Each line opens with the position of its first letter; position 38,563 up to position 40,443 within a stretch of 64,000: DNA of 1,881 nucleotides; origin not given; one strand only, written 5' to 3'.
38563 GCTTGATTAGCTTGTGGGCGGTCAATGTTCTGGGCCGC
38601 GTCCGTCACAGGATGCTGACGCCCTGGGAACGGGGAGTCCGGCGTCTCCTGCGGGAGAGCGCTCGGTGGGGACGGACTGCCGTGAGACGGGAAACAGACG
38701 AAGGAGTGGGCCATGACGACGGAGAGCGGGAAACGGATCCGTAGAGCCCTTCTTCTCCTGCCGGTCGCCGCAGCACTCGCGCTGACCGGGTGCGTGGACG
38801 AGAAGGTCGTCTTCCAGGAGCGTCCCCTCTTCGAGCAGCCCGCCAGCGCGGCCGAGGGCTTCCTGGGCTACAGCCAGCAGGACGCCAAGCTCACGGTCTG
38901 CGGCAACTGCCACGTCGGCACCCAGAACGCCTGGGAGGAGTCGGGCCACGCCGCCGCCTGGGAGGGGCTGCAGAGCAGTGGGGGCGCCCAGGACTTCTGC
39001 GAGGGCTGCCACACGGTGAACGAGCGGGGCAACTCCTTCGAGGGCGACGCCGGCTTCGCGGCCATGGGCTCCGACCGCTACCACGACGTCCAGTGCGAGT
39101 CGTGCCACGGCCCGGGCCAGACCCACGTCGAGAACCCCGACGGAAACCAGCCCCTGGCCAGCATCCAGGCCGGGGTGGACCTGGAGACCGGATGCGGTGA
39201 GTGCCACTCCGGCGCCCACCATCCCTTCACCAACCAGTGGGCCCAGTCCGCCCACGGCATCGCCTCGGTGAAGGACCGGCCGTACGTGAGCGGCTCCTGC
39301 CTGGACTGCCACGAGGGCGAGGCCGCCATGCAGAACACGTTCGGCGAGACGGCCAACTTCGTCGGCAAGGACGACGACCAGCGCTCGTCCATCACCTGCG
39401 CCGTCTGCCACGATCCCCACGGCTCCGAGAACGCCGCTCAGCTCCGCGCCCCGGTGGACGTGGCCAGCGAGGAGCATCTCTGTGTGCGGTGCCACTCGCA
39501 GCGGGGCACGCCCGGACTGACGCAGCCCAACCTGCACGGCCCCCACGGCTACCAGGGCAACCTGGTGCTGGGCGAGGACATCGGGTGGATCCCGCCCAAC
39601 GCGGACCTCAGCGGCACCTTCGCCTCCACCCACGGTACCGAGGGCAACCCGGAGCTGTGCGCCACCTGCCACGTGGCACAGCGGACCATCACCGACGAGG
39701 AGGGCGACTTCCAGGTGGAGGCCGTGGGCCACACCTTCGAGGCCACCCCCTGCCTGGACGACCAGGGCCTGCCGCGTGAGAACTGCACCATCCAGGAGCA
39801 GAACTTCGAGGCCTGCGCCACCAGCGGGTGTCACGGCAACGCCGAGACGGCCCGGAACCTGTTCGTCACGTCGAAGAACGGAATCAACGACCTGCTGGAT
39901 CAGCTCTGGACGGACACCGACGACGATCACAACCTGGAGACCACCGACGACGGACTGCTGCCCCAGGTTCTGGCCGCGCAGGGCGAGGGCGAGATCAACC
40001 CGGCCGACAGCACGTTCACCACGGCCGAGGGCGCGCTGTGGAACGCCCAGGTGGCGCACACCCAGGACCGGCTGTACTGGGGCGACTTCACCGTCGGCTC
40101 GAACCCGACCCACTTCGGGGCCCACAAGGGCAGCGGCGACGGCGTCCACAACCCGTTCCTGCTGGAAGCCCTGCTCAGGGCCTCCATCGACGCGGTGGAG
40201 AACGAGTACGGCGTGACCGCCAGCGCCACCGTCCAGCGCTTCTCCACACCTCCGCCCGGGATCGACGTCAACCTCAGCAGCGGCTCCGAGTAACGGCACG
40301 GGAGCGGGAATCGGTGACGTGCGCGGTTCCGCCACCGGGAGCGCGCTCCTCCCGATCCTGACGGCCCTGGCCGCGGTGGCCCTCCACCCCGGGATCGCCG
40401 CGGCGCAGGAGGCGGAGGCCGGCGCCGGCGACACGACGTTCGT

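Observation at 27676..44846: Membrane-bound [NiFe]-hydrogenase operon placed back to back with a porin-cytochrome-type multihaem electron conduit cluster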

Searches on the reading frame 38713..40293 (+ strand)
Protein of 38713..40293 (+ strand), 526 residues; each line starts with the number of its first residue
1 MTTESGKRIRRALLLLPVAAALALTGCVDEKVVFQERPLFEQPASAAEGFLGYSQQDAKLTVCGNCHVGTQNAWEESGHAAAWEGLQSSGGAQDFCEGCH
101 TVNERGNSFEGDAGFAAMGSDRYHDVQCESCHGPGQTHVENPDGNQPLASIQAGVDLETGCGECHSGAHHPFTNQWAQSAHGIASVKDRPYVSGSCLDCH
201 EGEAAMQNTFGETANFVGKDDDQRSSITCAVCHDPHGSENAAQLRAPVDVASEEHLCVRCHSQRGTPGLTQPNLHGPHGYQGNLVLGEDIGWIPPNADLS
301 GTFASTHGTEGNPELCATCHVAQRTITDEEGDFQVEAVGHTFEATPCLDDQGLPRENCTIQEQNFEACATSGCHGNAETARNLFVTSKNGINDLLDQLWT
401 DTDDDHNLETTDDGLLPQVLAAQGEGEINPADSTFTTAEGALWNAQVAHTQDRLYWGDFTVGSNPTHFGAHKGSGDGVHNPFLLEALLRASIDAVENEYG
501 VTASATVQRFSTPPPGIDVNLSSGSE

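Call 7: search_protein_families(library=pfam, proteins=[window:38713-40293:+], max_evalue=0.01)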
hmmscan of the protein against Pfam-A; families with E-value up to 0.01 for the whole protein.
window:38713-40293:+ (526 aa): 4 families
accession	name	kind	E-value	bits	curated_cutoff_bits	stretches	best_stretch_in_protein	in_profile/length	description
PF09699.15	Paired_CXXCH_1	-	7.2e-08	32.4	20.6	1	228-263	8-38/41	Doubled CXXCH motif (Paired_CXXCH_1)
PF14522.11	Cytochrome_C7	-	1.4e-07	31.7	24.8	0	158-234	13-67/67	Cytochrome c7 and related cytochrome c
PF14537.11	Cytochrom_c3_2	-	1e-05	26.4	25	1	160-262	8-79/79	Cytochrome c3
PF13435.11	Cytochrome_C554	-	0.00012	23.4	20.8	1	62-133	1-84/84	Cytochrome c554 and c-prime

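Call 8: search_protein_families(library=ncbifam, proteins=[window:38713-40293:+], max_evalue=0.1)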
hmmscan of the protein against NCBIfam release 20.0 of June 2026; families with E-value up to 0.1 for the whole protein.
window:38713-40293:+ (526 aa): 6 families
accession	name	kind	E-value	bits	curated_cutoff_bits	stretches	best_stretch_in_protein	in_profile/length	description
NF041198.1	UshA_like_PCGU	equivalog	4.4e-20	71.7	275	2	60-169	408-512/519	UshA-like (seleno)protein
TIGR03508.1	decahem_SO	subfamily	3.4e-15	56.2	192.2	1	93-267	2-180/258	DmsE family decaheme c-type cytochrome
NF041028.1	decahem_GSU2203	exception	6.8e-09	35.4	325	1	93-267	36-213/317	GSU2203 family decaheme c-type cytochrome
TIGR01905.1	paired_CXXCH_1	subfamily_domain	2.5e-07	30.5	25.2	1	228-263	8-38/41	doubled CXXCH domain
TIGR03153.1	cytochr_NrfH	equivalog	0.00022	21.3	134.2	0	87-136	22-63/138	cytochrome c nitrite reductase small subunit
NF041913.1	HVO_2142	equivalog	0.062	13.2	90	1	82-100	22-40/48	HVO_2142 family zinc finger protein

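Call 38: search_solved_structures(query=window:38713-40293:+, max_evalue=1)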
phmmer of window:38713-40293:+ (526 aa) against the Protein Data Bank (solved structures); distinct sequences matched with E-value up to 1: 3.
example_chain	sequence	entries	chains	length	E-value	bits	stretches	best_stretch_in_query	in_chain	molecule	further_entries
6i5b_A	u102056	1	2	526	1e-09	40.7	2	94-167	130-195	Uncharacterized protein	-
6r2q_A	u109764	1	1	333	4.1e-07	32.1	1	84-269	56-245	Cystathionine beta-synthase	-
1bvb_A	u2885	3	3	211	0.42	12.3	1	62-137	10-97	CYTOCHROME C-554 | CYTOCHROME C554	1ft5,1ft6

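Call 42: find_homologous_proteins(query=window:38713-40293:+)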
Query window:38713-40293:+ (526 aa): 3235 proteins with E <= 0.001 among 8000 candidates; the best 120 are listed.
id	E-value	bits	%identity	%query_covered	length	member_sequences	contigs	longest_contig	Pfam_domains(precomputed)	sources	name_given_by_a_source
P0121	0.0e+0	1120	90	99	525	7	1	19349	PF09699.16,PF14537.12,PF13435.12,PF14522.12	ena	-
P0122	0.0e+0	1036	84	99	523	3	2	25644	PF09699.16,PF14537.12,PF13435.12,PF14522.12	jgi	-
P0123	2.5e-298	1008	82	99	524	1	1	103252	PF09699.16,PF14537.12,PF14522.12,PF22113.2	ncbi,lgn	-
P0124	3.1e-257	873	73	94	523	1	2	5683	PF09699.16,PF14522.12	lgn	-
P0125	6.2e-216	736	63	97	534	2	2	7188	PF09699.16,PF14537.12,PF14522.12,PF22113.2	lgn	-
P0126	7.7e-214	729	61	97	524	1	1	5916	PF09699.16,PF14537.12,PF14522.12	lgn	-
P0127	8.2e-212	723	61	98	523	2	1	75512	PF09699.16,PF14537.12,PF14522.12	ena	-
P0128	2.0e-211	721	61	95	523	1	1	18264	PF09699.16,PF14537.12,PF13435.12,PF14522.12,PF22113.2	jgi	jgi:predicted CXXCH cytochrome family protein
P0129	3.2e-209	714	61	96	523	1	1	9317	PF09699.16,PF14537.12,PF14522.12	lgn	-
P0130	5.7e-203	693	60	96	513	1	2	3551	PF09699.16,PF14537.12,PF14522.12,PF22113.2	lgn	-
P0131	6.2e-203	693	58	99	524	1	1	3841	PF09699.16,PF14537.12,PF13435.12,PF14522.12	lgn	-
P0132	5.5e-202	690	59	97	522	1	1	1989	PF09699.16,PF14537.12,PF14522.12,PF22113.2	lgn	-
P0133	1.4e-201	689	57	99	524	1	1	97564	PF09699.16,PF14537.12,PF14522.12,PF22113.2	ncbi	-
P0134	1.7e-200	685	58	96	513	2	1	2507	PF09699.16,PF14537.12,PF14522.12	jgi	-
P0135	7.5e-200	683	59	94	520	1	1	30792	PF09699.16,PF14537.12,PF14522.12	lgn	-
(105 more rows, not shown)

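Call 58: predict_structure(alignment_id=A2)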
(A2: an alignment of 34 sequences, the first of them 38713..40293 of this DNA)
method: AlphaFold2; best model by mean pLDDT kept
length: 526 residues; sequences in the alignment: 34
mean_pLDDT: 62.1   pTM: 0.58
mean pLDDT of the five models: 62.1, 61.0, 55.3, 54.5, 53.0
residues with pLDDT >= 90: 68; 70-90: 124; 50-70: 158; < 50: 176
segments of 3 or more residues with pLDDT < 50: 28-54, 77-83, 89-142, 164-171, 229-249, 304-324, 326-329, 332-342, 513-526
pLDDT, mean of each block of 10 residues (from residue 1): 54 73 56 35 33 49 51 48 49 41 30 38 35 43 53 61 48 55 58 67 74 69 64 44 40 65 76 71 65 83 43 34 47 43 62 70 72 69 83 94 96 97 93 92 89 89 86 60 84 96 71 46 39
secondary structure, 60 per line:
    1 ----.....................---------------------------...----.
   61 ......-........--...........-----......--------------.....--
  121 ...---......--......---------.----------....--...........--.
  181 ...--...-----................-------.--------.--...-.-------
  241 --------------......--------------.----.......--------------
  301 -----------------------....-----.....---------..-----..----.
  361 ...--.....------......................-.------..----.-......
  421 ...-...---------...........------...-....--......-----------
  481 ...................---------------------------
elements in order: H5-25 E53-55 H62-66 H68-75 H78-88 H94-99 H114-118 H127-132 H135-140 H161-164 H167-177 H180-183 H194-200 H202-209 H256-260 H280-286 E324-327 E333-337 H366-370 H377-398 H415-423 H437-447 E458-461 E464-469 H481-499

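Call 62: fold_search(model_id=the predicted structure, library=pdb)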
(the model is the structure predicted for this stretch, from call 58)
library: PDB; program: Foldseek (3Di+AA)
matches with E <= 10: 25; with E <= 0.001: 0
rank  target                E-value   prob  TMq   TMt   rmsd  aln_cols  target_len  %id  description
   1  8rv0                  5.1e-02  0.66  0.32  0.34  11.5       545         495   13  Crystal structure of octaheme nitrite reductase from Trichlorobacter ammonificans in complex with nitrite (released 2024-03-27)
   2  1oah_A                5.2e-01  0.10  0.20  0.22  15.4       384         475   11  Cytochrome c Nitrite Reductase from Desulfovibrio desulfuricans ATCC 27774: The relevance of the two calcium sites in  (released 2003-05-08)
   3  6v0a_C                1.0e+00  0.08  0.21  0.24  12.9       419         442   12  Crystal structure of cytochrome c nitrite reductase from the bacterium Geobacter lovleyi with bound sulfate (released 2020-06-17)
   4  3li2_A                1.6e+00  0.04  0.09  0.15  14.9       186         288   11  Closed Conformation of HtsA Complexed with Staphyloferrin A (released 2010-02-09)
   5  4xyc_B                4.6e+00  0.01  0.05  0.06  15.6        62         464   27  NANOMOLAR INHIBITORS OF MYCOBACTERIUM TUBERCULOSIS GLUTAMINE SYNTHETASE 1: SYNTHESIS, BIOLOGICAL EVALUATION AND X-RAY  (released 2015-03-25)
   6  8snb_6Q               4.9e+00  0.01  0.08  0.16  53.2       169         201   12  atomic model of sea urchin sperm doublet microtubule (48-nm periodicity) (released 2023-06-28)
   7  6v0a_F                5.4e+00  0.03  0.21  0.24  12.9       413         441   12  Crystal structure of cytochrome c nitrite reductase from the bacterium Geobacter lovleyi with bound sulfate (released 2020-06-17)
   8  5lwh                  5.4e+00  0.01  0.09  0.14  14.9       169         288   10  CeuE (Y288F variant) a periplasmic protein from Campylobacter jejuni. (released 2017-04-12)
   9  5mbq_A                6.0e+00  0.02  0.09  0.15  14.7       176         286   12  CeuE (H227A variant) a periplasmic protein from Campylobacter jejuni (released 2017-04-12)
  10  3d6k_B                6.0e+00  0.01  0.08  0.09  14.8       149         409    9  The crystal structure of a putative aminotransferase from Corynebacterium diphtheriae (released 2008-07-15)
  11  7lba_B                6.4e+00  0.01  0.06  0.09  13.7        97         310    7  E. coli Agmatinase (released 2021-03-31)
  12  5lwq_A                7.1e+00  0.01  0.08  0.13  15.2       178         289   10  CeuE (H227L variant) a periplasmic protein from Campylobacter jejuni (released 2017-04-12)
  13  7lox_C                7.5e+00  0.02  0.06  0.09  10.4        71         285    7  The structure of Agmatinase from E. Coli at 3.2 A displaying guanidine in the active site (released 2021-05-12)
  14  7lox_B                7.5e+00  0.01  0.06  0.09  13.8        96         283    7  The structure of Agmatinase from E. Coli at 3.2 A displaying guanidine in the active site (released 2021-05-12)
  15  3ppl_A                7.5e+00  0.01  0.07  0.09  14.4       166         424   13  Crystal structure of an aspartate transaminase (NCgl0237, Cgl0240) from CORYNEBACTERIUM GLUTAMICUM ATCC 13032 KITASATO (released 2010-12-22)
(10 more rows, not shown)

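Call 63: search_solved_structures(query=A2, max_evalue=1, show_alignments=2)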
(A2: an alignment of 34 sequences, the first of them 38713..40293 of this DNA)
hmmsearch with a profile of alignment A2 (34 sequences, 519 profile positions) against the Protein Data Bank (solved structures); distinct sequences matched with E-value up to 1: 10.
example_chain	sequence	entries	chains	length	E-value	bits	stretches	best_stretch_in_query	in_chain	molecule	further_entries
6i5b_A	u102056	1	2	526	1e-11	47.2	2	63-233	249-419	Uncharacterized protein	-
6qvm_A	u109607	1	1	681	2.1e-11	46.2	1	94-318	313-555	Multiheme cytochrome cf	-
6r2q_A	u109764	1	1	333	3.2e-09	39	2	87-266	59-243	Cystathionine beta-synthase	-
1bvb_A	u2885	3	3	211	1.3e-05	27.1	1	60-137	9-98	CYTOCHROME C-554 | CYTOCHROME C554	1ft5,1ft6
1fgj_A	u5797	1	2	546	0.00011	24.1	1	154-264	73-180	HYDROXYLAMINE OXIDOREDUCTASE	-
4fas_A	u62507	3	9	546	0.00011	24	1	154-264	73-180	Hydroxylamine oxidoreductase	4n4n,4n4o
6m0p_A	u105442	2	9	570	0.00012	23.9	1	154-264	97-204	Aerobic hydroxylamine oxidoreductase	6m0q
8rv0_Y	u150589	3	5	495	0.00074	21.3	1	188-239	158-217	Octaheme cytochrome c nitrite reductase | Octaheme nitrite c cytochrome c reductase | Octaheme nitrite reductase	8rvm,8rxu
2ozy_A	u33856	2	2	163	0.0071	18.1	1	117-269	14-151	Cytochrome c-type protein nrfB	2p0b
9yuq_N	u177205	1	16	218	0.11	14.1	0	221-262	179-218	Putative multiheme cytochrome c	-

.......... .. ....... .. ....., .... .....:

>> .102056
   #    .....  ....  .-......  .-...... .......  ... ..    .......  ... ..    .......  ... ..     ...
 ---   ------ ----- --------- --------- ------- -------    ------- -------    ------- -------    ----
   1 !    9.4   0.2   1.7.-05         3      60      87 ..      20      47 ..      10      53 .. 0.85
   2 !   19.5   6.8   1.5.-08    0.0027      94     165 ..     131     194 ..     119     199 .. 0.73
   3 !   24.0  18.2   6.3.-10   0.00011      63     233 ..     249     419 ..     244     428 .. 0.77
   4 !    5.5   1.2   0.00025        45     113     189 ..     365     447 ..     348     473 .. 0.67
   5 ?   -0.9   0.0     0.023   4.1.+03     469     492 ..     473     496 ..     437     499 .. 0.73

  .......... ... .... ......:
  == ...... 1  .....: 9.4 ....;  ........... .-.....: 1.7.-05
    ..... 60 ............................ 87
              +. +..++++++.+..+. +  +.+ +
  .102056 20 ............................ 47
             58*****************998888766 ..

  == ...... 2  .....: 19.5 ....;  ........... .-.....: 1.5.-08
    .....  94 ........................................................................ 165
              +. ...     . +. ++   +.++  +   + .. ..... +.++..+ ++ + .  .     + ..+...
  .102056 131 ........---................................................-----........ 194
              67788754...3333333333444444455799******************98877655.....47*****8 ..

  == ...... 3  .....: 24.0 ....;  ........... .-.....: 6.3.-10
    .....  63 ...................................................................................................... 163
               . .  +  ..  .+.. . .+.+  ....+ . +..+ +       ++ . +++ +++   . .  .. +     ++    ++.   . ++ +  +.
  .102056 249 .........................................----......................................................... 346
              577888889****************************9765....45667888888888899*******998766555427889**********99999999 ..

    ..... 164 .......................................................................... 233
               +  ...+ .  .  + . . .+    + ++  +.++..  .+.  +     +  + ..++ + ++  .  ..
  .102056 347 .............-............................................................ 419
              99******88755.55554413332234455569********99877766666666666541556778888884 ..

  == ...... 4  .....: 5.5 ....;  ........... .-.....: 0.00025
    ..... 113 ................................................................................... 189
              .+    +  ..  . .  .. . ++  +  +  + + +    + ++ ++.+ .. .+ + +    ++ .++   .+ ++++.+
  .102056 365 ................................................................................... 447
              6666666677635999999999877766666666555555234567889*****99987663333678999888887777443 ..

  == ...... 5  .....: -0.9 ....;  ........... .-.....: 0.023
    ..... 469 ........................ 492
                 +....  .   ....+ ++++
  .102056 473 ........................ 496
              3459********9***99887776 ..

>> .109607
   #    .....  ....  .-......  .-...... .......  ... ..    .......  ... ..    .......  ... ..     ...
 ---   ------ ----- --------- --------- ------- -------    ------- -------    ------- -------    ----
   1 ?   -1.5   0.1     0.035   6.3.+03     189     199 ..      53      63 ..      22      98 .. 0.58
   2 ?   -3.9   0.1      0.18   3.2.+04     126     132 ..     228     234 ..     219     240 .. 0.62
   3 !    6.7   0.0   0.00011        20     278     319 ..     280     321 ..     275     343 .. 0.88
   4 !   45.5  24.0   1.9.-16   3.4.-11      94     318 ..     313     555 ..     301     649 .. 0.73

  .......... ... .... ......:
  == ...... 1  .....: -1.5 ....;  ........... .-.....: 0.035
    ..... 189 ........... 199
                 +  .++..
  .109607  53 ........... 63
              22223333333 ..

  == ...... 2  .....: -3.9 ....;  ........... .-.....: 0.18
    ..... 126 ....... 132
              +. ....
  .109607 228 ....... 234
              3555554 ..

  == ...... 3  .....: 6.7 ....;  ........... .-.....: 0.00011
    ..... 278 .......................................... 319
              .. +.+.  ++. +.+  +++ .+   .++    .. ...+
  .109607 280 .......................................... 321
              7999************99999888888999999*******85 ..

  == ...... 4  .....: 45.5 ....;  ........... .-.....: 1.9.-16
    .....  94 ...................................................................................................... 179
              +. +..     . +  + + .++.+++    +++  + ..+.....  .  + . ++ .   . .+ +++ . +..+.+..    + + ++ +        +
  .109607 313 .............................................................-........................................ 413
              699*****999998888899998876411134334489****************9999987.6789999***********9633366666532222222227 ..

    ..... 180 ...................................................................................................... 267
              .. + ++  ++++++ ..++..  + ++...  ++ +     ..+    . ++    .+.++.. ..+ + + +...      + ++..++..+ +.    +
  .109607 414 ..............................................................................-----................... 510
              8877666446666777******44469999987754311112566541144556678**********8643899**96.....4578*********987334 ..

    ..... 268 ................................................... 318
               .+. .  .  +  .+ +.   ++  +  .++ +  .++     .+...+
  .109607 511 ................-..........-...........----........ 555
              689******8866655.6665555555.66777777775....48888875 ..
